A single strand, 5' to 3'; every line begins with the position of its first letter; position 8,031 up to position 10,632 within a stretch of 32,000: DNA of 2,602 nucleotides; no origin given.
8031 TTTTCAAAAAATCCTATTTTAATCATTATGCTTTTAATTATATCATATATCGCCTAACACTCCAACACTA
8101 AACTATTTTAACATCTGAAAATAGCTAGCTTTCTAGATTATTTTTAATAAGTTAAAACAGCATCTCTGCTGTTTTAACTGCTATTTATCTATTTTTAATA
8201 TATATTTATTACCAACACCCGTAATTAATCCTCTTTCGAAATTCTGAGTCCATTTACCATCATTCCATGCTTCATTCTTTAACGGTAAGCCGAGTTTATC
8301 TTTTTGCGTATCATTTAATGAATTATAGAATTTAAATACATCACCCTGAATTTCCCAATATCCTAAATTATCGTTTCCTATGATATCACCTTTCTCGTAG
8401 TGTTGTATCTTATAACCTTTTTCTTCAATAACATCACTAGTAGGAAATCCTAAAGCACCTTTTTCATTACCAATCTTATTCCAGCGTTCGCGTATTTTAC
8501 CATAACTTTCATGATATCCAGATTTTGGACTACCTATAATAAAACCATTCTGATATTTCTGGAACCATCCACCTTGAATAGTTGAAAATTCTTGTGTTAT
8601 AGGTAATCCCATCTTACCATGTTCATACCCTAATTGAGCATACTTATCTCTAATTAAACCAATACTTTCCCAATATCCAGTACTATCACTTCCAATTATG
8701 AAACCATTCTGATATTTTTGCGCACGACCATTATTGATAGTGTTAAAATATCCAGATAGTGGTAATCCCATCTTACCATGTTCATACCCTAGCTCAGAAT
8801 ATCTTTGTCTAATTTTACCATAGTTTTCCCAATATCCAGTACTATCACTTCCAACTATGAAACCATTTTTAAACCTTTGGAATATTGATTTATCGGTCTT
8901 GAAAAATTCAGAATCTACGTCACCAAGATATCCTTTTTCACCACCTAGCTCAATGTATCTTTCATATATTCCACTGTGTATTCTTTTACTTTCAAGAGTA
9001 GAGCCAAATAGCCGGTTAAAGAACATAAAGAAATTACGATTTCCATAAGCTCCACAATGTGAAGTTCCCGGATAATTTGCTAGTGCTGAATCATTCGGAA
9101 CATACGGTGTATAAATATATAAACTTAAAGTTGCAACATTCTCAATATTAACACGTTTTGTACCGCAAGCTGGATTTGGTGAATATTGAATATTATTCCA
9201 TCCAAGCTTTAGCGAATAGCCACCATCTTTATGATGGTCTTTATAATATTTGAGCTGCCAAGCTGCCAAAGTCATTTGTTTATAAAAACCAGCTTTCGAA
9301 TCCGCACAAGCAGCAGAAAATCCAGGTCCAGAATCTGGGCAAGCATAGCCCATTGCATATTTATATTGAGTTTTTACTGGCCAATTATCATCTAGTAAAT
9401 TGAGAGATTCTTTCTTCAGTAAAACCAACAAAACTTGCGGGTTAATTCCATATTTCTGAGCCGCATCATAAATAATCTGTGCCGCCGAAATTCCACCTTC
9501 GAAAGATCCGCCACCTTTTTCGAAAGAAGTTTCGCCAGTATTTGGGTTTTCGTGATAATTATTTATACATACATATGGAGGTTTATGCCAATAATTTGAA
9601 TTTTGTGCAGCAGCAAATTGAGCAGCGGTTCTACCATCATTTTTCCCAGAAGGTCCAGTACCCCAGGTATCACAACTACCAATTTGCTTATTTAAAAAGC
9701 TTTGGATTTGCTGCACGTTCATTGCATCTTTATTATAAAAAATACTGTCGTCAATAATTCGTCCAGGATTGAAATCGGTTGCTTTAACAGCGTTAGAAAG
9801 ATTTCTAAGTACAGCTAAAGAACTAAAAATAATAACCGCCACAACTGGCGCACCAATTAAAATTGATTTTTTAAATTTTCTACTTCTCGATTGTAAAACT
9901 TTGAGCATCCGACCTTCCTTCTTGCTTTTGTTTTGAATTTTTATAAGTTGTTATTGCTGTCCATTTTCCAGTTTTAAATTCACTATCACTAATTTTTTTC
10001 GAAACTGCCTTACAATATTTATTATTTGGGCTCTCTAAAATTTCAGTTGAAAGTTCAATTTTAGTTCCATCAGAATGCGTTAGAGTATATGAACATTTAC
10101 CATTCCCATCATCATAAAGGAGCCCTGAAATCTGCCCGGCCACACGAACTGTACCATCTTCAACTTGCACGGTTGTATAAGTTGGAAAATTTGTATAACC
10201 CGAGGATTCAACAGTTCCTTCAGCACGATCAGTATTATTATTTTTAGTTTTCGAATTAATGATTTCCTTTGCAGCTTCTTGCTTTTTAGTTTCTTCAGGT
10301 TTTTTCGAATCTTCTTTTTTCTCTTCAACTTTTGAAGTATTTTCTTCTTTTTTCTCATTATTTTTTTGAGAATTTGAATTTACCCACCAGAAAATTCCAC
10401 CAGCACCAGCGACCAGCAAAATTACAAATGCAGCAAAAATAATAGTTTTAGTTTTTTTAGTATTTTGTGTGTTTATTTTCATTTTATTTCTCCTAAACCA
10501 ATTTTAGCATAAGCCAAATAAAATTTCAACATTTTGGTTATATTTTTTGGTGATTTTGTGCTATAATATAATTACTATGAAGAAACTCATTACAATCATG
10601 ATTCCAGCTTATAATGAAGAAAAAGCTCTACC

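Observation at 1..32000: Palindrome TTCGAA (often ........) is massively over-represented, written in all three reading frames, and found only inside genes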

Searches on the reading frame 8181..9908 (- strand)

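Call 49: search_protein_families(library=pfam, proteins=[window:8181-9908:-], max_evalue=0.01)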
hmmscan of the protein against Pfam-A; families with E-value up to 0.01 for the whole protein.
window:8181-9908:- (575 aa): 1 family
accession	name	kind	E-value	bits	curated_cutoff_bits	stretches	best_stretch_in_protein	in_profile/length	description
PF08310.17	LGFP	-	1.9e-33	115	22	3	434-484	2-53/53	LGFP repeat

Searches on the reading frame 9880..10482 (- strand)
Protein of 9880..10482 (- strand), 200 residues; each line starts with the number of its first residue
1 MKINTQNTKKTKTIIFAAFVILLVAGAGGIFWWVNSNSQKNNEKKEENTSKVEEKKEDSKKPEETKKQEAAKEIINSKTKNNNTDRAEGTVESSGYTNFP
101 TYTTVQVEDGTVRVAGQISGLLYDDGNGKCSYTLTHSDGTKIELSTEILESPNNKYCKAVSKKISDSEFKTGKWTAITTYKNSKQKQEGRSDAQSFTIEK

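Call 49: search_protein_families(library=pfam, proteins=[window:9880-10482:-], max_evalue=0.01)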
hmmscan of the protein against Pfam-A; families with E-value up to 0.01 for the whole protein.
window:9880-10482:- (200 aa): 1 family
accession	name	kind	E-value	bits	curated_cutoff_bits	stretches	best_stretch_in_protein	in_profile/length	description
PF14221.11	DUF4330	-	0.00045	20.8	27.6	1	18-117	20-116/167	Domain of unknown function (DUF4330)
